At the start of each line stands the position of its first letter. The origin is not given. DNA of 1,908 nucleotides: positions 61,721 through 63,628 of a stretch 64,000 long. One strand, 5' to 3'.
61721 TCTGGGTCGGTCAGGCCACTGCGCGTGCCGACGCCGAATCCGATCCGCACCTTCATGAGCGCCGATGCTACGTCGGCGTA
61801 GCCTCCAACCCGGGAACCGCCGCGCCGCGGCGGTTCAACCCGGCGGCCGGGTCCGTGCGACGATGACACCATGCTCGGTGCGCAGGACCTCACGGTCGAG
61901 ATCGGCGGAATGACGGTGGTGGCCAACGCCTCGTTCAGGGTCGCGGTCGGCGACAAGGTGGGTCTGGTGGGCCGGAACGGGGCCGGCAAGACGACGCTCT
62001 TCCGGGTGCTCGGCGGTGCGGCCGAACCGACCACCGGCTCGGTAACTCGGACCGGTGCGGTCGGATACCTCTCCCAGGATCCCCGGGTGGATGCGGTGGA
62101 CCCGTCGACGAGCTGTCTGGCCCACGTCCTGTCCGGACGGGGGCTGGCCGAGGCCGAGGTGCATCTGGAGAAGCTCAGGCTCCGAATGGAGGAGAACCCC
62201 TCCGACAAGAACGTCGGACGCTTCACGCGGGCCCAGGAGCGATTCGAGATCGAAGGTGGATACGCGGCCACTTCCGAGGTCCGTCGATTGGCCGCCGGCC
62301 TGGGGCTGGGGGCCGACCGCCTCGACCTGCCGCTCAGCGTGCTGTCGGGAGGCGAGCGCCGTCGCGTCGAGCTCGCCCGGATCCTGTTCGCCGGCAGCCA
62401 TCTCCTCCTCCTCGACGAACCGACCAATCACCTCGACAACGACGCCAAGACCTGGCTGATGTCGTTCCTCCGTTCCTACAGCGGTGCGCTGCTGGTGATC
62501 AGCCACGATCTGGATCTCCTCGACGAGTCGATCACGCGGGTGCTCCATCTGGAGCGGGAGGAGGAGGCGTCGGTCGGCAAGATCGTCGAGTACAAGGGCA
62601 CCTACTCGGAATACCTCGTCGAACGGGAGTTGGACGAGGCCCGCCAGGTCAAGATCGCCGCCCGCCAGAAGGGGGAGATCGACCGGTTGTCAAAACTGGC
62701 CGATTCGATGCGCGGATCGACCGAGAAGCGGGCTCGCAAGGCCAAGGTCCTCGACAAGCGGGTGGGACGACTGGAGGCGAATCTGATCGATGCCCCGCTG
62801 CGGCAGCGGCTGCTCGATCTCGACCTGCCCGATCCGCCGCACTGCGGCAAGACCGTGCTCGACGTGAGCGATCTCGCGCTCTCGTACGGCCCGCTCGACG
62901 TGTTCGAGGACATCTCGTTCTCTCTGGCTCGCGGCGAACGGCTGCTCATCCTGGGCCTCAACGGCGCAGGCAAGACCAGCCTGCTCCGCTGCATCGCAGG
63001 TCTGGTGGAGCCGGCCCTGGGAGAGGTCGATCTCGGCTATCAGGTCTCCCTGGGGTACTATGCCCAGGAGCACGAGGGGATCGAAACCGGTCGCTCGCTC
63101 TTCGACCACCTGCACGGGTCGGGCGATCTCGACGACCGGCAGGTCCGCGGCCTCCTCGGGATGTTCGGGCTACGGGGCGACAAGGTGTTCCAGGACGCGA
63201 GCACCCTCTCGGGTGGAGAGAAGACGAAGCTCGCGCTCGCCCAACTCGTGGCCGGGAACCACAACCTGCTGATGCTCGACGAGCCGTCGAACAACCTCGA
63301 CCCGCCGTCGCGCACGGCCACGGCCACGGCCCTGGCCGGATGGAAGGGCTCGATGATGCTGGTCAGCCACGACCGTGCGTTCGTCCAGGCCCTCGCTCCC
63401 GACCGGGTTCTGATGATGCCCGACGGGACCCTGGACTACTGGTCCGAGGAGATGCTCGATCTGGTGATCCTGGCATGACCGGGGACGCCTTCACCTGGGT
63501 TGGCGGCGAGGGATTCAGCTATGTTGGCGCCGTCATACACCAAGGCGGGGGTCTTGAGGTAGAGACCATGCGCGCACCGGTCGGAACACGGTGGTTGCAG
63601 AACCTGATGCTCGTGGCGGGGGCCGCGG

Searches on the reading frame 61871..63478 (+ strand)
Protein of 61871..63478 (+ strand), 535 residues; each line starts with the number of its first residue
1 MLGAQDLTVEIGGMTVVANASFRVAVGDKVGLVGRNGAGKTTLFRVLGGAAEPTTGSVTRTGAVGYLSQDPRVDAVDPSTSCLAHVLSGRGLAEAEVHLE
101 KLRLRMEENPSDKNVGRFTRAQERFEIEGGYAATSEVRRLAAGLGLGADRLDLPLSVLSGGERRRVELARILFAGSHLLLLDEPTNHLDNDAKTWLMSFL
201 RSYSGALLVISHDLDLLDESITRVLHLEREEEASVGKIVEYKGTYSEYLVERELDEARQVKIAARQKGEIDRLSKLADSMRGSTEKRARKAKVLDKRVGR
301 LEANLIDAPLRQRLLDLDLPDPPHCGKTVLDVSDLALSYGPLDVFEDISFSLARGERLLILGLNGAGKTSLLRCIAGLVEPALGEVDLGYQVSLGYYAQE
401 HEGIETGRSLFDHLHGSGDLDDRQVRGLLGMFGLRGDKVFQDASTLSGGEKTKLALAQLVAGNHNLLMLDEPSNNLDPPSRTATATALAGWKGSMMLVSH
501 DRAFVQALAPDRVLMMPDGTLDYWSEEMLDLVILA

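Call 43: find_encoding_contigs(protein=window:61871-63478:+, flank=10000, max_places=4)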
Protein window:61871-63478:+ (535 aa): no gene with exactly this product is on record in the collection.
